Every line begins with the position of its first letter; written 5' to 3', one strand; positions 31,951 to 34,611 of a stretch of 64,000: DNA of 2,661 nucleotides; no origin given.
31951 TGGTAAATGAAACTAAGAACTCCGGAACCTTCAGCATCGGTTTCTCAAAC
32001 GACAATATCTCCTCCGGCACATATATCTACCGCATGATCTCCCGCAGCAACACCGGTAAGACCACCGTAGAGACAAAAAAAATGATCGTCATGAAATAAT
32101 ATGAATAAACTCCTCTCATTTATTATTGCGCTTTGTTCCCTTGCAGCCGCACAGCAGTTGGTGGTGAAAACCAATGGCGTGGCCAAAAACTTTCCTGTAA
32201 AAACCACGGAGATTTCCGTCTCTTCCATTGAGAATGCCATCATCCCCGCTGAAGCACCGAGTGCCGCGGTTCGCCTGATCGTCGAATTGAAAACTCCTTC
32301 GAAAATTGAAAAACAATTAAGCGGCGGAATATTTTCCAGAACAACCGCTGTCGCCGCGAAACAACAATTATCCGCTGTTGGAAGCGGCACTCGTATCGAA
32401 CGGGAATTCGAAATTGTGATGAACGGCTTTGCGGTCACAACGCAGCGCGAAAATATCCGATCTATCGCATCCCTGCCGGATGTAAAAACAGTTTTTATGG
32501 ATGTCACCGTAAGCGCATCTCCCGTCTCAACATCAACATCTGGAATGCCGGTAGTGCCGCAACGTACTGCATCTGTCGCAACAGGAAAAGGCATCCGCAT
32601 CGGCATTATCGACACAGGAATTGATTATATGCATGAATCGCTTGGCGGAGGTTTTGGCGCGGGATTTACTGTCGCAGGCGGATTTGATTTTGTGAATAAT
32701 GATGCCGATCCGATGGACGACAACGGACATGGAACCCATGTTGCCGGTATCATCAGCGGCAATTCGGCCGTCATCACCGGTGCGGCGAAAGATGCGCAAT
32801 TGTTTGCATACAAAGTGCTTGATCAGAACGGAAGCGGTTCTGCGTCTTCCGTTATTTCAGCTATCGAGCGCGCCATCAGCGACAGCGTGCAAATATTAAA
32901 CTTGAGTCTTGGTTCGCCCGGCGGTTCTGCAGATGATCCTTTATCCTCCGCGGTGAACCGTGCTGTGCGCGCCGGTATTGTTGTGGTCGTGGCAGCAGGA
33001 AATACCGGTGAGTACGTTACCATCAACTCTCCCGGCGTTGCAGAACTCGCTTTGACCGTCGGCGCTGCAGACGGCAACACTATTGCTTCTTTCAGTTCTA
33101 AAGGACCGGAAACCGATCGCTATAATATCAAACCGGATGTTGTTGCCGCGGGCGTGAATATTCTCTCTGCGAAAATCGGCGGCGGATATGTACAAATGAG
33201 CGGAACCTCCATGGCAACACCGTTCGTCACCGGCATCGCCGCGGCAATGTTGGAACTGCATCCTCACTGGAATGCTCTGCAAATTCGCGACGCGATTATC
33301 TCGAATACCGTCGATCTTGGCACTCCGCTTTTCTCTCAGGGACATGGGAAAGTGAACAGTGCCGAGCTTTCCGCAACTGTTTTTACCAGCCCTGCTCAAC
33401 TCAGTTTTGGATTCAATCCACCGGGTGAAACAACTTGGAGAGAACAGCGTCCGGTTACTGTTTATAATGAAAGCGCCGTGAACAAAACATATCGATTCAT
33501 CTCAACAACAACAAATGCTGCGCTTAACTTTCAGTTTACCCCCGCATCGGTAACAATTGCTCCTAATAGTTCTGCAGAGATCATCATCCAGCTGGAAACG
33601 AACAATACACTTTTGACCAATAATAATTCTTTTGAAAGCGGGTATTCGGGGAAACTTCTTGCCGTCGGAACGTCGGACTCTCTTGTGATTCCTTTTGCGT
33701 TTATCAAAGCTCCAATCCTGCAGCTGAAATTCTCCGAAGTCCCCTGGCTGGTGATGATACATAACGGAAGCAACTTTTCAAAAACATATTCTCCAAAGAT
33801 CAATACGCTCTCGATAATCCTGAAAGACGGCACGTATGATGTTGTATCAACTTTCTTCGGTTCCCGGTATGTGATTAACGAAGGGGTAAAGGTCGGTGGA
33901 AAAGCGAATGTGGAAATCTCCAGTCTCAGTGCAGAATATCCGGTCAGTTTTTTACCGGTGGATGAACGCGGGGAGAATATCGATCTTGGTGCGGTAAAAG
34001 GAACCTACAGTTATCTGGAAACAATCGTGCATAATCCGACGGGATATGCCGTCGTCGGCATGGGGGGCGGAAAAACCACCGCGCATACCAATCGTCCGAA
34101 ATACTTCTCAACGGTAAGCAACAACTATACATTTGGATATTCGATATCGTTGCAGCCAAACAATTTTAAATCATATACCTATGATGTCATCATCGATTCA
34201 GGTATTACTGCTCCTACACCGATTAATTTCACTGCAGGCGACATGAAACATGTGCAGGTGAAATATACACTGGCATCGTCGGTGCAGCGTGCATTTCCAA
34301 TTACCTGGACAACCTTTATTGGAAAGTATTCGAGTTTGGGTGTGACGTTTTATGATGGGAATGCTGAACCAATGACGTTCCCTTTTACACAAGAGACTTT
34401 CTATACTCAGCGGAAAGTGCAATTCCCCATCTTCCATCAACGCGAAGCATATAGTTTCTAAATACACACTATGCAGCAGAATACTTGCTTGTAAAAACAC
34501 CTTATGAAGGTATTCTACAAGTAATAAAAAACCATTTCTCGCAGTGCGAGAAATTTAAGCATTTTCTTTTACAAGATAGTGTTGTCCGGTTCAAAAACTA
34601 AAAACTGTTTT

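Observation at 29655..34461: Sigma54 regulator followed by a near-consensus sigma54 promoter driving a mini-CTD protein and S8 protease operon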

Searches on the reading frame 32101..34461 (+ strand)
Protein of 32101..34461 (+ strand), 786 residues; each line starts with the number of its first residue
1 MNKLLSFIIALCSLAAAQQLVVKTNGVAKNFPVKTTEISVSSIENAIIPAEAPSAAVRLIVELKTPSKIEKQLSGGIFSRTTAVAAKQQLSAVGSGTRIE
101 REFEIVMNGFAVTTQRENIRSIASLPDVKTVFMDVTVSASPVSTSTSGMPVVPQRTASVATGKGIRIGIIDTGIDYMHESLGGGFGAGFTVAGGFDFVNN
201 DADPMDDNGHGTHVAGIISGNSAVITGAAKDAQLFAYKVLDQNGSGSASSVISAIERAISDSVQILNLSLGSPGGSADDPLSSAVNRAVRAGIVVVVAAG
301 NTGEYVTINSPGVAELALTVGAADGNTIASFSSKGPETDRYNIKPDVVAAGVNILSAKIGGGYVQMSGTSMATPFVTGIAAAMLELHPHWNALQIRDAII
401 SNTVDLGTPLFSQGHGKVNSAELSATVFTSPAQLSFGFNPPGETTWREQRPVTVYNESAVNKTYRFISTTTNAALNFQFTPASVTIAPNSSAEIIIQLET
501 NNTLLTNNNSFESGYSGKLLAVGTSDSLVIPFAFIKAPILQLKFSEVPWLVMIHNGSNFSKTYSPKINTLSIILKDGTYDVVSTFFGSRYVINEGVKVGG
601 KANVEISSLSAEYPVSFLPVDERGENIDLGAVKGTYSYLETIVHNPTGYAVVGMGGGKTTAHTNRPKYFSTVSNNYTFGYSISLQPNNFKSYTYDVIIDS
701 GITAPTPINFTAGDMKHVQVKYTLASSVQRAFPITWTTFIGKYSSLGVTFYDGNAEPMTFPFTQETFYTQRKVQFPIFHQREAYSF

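Call 3: search_protein_families(library=pfam, proteins=[window:32101-34461:+], max_evalue=0.01)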
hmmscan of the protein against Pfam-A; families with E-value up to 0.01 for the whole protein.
window:32101-34461:+ (786 aa): 4 families
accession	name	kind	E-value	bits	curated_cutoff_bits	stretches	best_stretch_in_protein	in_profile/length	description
PF00082.27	Peptidase_S8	-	1.4e-56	192.4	21.8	1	162-416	1-288/288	Subtilase family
PF05922.21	Inhibitor_I9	-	1.4e-05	26.1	21.2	1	94-138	36-80/82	Peptidase inhibitor I9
PF22076.2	Cep192_D6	-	0.0016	19.1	35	1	430-510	7-78/101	Cep192 domain 6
PF24507.1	Ig_CFAP65_4th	-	0.0044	17.8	27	0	452-497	2-45/76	CFAP65, fourth Ig-like domain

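Call 14: find_encoding_contigs(protein=window:32101-34461:+, flank=6000, max_places=6)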
Protein window:32101-34461:+ (786 aa): 1 contig read that carries it; 1 place shown.
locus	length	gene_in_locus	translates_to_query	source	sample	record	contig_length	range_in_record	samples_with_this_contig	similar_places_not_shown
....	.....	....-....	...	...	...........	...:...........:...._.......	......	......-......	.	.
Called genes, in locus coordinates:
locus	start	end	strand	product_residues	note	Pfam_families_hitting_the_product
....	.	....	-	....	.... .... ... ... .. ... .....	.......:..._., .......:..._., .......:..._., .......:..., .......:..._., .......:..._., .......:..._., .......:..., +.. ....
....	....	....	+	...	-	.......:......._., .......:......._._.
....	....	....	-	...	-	-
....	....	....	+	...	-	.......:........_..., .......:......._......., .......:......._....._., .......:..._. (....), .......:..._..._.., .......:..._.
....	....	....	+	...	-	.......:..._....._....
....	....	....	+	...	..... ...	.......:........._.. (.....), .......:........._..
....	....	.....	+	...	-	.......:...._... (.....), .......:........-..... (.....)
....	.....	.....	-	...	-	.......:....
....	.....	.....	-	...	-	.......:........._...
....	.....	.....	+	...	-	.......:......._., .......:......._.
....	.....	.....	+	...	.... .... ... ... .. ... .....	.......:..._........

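Call 15: find_related_loci(query=window:32101-34458:+, collection=genome_contigs, flank=6000)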
Query window:32101-34458:+ (786 aa) in genome_contigs; peptide patterns used: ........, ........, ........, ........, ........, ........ (x = any residue, [..] = any of these).
243 stretches matched a pattern; 226 encode a relative of the query (tblastn E <= 1e-3); the best 80 are kept; 80 distinct loci.
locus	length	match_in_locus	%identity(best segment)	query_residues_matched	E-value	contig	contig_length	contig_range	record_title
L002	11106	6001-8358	86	1-786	0e+0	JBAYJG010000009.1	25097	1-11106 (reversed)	MAG: Bacteroidota bacterium isolate SO_2016_GW1_5 scaffold03465_OW334_2016, whole genome shotgun sequence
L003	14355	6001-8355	65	1-786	0e+0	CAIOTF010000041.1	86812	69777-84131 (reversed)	MAG: uncultured Ignavibacteriae bacterium isolate KTt_bin-1621 genome assembly, contig: bin-1621:41/54, whole genome sho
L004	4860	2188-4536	64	1-786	0e+0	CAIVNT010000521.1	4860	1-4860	MAG: uncultured Ignavibacteriae bacterium isolate LJ_bin-0454 genome assembly, contig: bin-0454:521/695, whole genome sh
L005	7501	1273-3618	59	1-786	0e+0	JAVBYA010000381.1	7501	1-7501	MAG: Bacteroidota bacterium isolate GS21 4451, whole genome shotgun sequence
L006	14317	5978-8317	62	4-786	0e+0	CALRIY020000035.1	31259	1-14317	MAG: Synechococcus sp. UW140 isolate JJ-AX1-329-1-mx-bin491 genome assembly, contig: JJ-MOM7-71-C204, whole genome shotg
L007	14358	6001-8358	50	1-786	0e+0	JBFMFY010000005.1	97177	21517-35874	MAG: Bacteroidota bacterium isolate MAG283 MAG283_5, whole genome shotgun sequence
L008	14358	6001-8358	46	1-786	0e+0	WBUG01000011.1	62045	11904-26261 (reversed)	MAG: Bacteroidetes bacterium isolate SB10 contig_321, whole genome shotgun sequence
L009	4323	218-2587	41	4-786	0e+0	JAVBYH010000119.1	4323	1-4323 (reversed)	MAG: Bacteroidota bacterium isolate GS28 8072, whole genome shotgun sequence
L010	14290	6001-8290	45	18-786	6e-172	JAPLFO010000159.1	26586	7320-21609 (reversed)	MAG: Ignavibacteriales bacterium isolate LacPavin_0419_WC90_MAG_51_8 LacPavin_0419_WC90_scaffold_525670, whole genome sh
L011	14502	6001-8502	35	1-767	4e-123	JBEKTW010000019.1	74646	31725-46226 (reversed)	MAG: Bacteroidota bacterium isolate SPRUCE 567 SPRUCE_567_19, whole genome shotgun sequence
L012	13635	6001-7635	40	99-629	5e-106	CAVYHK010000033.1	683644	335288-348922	MAG: uncultured Bacteroidetes bacterium isolate MFD03726.bin.1.238 genome assembly, contig: contig_70550, whole genome s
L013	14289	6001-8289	35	3-721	6e-104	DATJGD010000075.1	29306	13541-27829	MAG TPA_asm: Bacteroidota bacterium isolate SMAG_U15477 k141_9759395, whole genome shotgun sequence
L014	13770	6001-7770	39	86-624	3e-99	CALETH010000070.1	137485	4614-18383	MAG TPA_asm: uncultured Bacteroidetes bacterium isolate SRR6231172_bin.61_CONCOCT_v1.1_MAG genome assembly, contig: ERZ6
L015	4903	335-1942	38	98-610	1e-97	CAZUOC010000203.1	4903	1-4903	MAG TPA_asm: uncultured Ignavibacteriaceae bacterium isolate binchicken_co129_693 genome assembly, contig: NODE_62423_le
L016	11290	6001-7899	36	52-629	7e-96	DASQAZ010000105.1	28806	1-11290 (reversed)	MAG TPA_asm: Bacteroidota bacterium isolate SMAG_U11658 k141_1272154, whole genome shotgun sequence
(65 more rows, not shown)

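Call 23: search_protein_families(library=ncbifam, proteins=[window:32101-34461:+], max_evalue=0.01)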
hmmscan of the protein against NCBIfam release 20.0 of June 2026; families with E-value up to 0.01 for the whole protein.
window:32101-34461:+ (786 aa): 9 families
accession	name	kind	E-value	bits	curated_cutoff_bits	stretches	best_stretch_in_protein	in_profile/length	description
TIGR03921.1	T7SS_mycosin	equivalog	2.5e-40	138.7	278.75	1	156-420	6-281/353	type VII secretion-associated serine protease mycosin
NF049966.1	QH_SP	equivalog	2.6e-21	76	165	1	166-403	1-211/219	subtilisin-like serine protease QhpE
NF033595.1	denti_PrtP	equivalog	2.6e-20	72.6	300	2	266-421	342-499/606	dentilisin complex serine proteinase subunit PrtP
TIGR03895.1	protease_PatA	subfamily_domain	3.6e-19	69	421.05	1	210-401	1-198/606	PatA/PatG family cyanobactin maturation protease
NF040809.1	germ_prot_CspBA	exception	3.2e-17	61.5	1250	2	305-385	393-474/1099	bifunctional germination protease/germinant receptor pseudoprotease CspBA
NF040553.1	SGO_0316_fam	subfamily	5.3e-14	50.9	1400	2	199-302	349-464/1486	SGO_0316/SGO_0317 family LPXTG-anchored serine peptidase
NF040808.2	CspC_non_triad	exception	7.4e-14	51.1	675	1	306-386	419-500/556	bile acid germinant receptor pseudoprotease CspC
NF042956.1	IteS_antiphage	equivalog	3.9e-09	35.3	900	1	112-384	205-509/747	S8 family anti-phage peptidase IteS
NF051851.1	AtpSerPepEprS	equivalog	2.3e-06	25.9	1700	1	289-405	221-339/988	autotransporter serine peptidase EprS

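Call 31: find_related_loci(query=window:32101-34458:+, collection=metagenome_contigs, flank=4000)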
Query window:32101-34458:+ (786 aa) in metagenome_contigs; peptide patterns used: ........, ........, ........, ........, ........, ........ (x = any residue, [..] = any of these).
283 stretches matched a pattern; 229 encode a relative of the query (tblastn E <= 1e-3); the best 80 are kept; 80 distinct loci.
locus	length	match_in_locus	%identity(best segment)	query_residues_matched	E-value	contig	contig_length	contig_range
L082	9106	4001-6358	86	1-786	0e+0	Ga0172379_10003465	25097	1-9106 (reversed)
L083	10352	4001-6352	64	1-786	0e+0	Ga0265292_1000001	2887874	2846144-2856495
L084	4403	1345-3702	46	1-786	0e+0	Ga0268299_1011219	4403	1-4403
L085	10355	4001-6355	44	4-786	0e+0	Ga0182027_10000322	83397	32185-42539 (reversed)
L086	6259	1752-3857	38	101-784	3e-120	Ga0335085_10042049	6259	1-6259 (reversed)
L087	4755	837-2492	40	107-649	2e-110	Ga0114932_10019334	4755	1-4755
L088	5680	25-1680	40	107-649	1e-109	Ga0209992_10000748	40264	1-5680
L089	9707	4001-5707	37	102-651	2e-105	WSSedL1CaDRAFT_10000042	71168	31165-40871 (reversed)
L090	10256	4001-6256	33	8-735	3e-105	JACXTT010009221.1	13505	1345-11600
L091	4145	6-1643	40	167-703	2e-106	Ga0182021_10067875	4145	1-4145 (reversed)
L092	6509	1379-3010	41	97-627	6e-99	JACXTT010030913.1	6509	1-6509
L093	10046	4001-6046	36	71-738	2e-97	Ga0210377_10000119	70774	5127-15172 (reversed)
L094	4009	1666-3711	36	71-738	2e-98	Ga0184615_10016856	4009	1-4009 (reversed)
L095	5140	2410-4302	36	54-629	3e-95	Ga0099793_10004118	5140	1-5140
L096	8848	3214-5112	36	52-629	4e-94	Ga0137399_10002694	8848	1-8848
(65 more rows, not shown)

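Call 36: find_homologous_proteins(query=window:32101-34458:+, max_evalue=1e-30)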
Query window:32101-34458:+ (786 aa): 2700 proteins with E <= 1e-30 among 8000 candidates; the best 120 are listed.
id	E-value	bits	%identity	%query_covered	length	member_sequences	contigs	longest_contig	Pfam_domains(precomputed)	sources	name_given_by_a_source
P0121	0.0e+0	1496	86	100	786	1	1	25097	PF00082.28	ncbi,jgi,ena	ncbi:MAG: S8 family serine peptidase [Bacteroidota bacterium]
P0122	0.0e+0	1197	66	100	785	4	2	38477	PF05922.22,PF00082.28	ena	-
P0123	0.0e+0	1164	65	100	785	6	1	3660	PF05922.22,PF00082.28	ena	-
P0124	0.0e+0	1140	64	100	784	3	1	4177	PF05922.22,PF00082.28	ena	-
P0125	0.0e+0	1134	64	100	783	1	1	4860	PF05922.22,PF00082.28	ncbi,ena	-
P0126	0.0e+0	1128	64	99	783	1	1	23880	PF05922.22,PF00082.28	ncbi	ncbi:MAG: S8 family serine peptidase [Bacteroidota bacterium]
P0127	0.0e+0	1126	64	99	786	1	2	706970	PF00082.28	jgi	jgi:subtilisin family serine protease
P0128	0.0e+0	1119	63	100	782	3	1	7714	PF05922.22,PF00082.28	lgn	-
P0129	0.0e+0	1119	64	100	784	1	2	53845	PF00082.28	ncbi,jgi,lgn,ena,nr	ncbi:MAG: S8 family serine peptidase [Bacteriovoracaceae bacterium]|nr:S8 family serine peptidase [B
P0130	0.0e+0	1107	63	100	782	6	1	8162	PF05922.22,PF00082.28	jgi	jgi:subtilisin family serine protease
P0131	0.0e+0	1099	62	100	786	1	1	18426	PF06280.19,PF00082.28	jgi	jgi:hypothetical protein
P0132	0.0e+0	1083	61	98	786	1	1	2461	PF00082.28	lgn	-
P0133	0.0e+0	1079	62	100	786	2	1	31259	PF05922.22,PF00082.28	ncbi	-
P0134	0.0e+0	1071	61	99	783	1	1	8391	PF00082.28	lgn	-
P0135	0.0e+0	1053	60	100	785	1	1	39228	PF00082.28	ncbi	-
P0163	2.3e-227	775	47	100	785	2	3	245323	PF00082.28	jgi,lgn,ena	-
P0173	4.4e-213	728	46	99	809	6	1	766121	PF05922.22,PF00082.28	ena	-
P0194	6.2e-196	671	43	100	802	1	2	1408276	PF00082.28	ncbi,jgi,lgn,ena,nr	ncbi:MAG TPA: S8 family serine peptidase [Bacteroidota bacterium]|nr:S8 family serine peptidase [Bac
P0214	1.4e-124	435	36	91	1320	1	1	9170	PF18962.8,PF00082.28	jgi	jgi:subtilisin family serine protease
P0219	8.8e-117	410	37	89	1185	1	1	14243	PF18962.8,PF00082.28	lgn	-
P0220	6.9e-115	403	38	87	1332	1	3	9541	PF18962.8,PF13860.13,PF00082.28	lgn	-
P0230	3.4e-108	381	40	72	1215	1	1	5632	PF18962.8,PF00082.28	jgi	jgi:hypothetical protein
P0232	2.5e-106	375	36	76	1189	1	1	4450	PF18962.8,PF00082.28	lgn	-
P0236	2.7e-105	372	39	73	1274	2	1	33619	PF18962.8,PF00082.28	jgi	-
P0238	3.5e-105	371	37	75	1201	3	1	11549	PF18962.8,PF00082.28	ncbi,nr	ncbi:MAG: S8 family serine peptidase, partial [Ignavibacteriaceae bacterium]|nr:S8 family serine pep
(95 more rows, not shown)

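Call 42: find_encoding_contigs(protein=P0194, flank=5000, max_places=1)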
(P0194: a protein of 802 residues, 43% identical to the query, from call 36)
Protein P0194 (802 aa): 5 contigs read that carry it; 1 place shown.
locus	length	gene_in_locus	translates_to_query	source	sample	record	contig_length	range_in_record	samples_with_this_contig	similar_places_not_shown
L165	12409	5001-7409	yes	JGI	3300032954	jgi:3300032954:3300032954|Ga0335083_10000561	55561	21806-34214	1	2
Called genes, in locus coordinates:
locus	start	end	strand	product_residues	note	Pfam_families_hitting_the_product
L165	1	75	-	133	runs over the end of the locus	PF00072:Response_reg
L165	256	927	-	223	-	PF00072:Response_reg, PF08281:Sigma70_r4_2, PF00196:GerE, PF04545:Sigma70_r4 (faint)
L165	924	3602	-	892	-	PF00989:PAS, PF08448:PAS_4, PF13188:PAS_8 (weak), PF13426:PAS_9, PF08447:PAS_3, PF13426:PAS_9, PF07730:HisKA_3, PF02518:HATPase_c, +4 more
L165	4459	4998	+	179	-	PF18962:Por_Secre_tail (faint), PF13860:FlgD_ig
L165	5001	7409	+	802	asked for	PF00082:Peptidase_S8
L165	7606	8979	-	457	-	PF00072:Response_reg, PF00158:Sigma54_activat, PF14532:Sigma54_activ_2, PF07728:AAA_5 (weak), PF25601:AAA_lid_14, PF02954:HTH_8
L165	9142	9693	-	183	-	PF04264:YceI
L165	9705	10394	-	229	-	-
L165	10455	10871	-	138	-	PF00355:Rieske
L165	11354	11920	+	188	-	PF07638:Sigma70_ECF (weak), PF04542:Sigma70_r2, PF08281:Sigma70_r4_2, PF04545:Sigma70_r4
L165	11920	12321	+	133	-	-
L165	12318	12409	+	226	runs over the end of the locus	-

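Call 43: find_encoding_contigs(protein=P0173, flank=5000, max_places=1)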
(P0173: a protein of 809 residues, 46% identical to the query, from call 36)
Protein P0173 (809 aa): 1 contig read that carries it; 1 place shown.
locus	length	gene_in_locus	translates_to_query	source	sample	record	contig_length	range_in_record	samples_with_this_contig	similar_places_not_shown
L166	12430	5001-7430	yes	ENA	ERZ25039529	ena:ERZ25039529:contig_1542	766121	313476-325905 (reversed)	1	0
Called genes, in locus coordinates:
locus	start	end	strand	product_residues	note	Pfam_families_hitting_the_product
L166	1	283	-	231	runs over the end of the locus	-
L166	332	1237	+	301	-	PF01569:PAP2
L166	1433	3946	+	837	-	PF13802:Gal_mutarotas_2, PF01055:Glyco_hydro_31_2nd, PF21365:Glyco_hydro_31_3rd, PF17137:DUF5110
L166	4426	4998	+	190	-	PF18962:Por_Secre_tail (weak), PF13860:FlgD_ig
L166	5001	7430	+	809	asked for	PF05922:Inhibitor_I9 (weak), PF00082:Peptidase_S8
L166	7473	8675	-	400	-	PF00072:Response_reg, PF00158:Sigma54_activat, PF14532:Sigma54_activ_2, PF07728:AAA_5 (weak), PF25601:AAA_lid_14, PF02954:HTH_8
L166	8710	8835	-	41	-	-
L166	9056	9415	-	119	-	PF00072:Response_reg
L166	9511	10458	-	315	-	PF14685:PDZ_Tricorn, PF03572:Peptidase_S41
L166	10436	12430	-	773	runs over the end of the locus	PF26549:Tricorn_N, PF26550:Tricorn_2nd, PF07676:PD40 (weak), PF23381:Beta-prop_IFT122_1st, PF26549:Tricorn_N, PF26550:Tricorn_2nd, PF07676:PD40, PF14684:Tricorn_C1, +10 more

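Call 44: find_encoding_contigs(protein=P0163, flank=5000, max_places=1)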
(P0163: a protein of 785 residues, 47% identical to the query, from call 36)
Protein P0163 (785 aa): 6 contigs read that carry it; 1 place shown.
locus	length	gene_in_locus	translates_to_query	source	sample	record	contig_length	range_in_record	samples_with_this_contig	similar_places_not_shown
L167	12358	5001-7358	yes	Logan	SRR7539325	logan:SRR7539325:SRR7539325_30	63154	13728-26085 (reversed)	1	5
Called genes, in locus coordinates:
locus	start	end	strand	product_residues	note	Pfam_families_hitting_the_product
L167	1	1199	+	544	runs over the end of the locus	PF00027:cNMP_binding, PF01590:GAF, PF13185:GAF_2, PF13492:GAF_3, PF00512:HisKA, PF02518:HATPase_c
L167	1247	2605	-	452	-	PF00890:FAD_binding_2, PF01266:DAO, PF01494:FAD_binding_3 (faint), PF01593:Amino_oxidase, PF03486:HI0933_like (faint), PF07992:Pyr_redox_2 (weak), PF12831:FAD_oxidored, PF13450:NAD_binding_8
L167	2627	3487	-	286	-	PF00494:SQS_PSY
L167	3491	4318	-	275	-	PF00494:SQS_PSY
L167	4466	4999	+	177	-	PF13860:FlgD_ig (faint), PF18962:Por_Secre_tail (weak)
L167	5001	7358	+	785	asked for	PF00082:Peptidase_S8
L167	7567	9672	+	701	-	PF13089:PP_kinase_N, PF02503:PP_kinase, PF17941:PP_kinase_C_1, PF13090:PP_kinase_C, PF13091:PLDc_2 (weak)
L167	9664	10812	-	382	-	PF00149:Metallophos (weak)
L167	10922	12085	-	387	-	PF02350:Epimerase_2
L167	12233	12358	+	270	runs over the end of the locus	PF01182:Glucosamine_iso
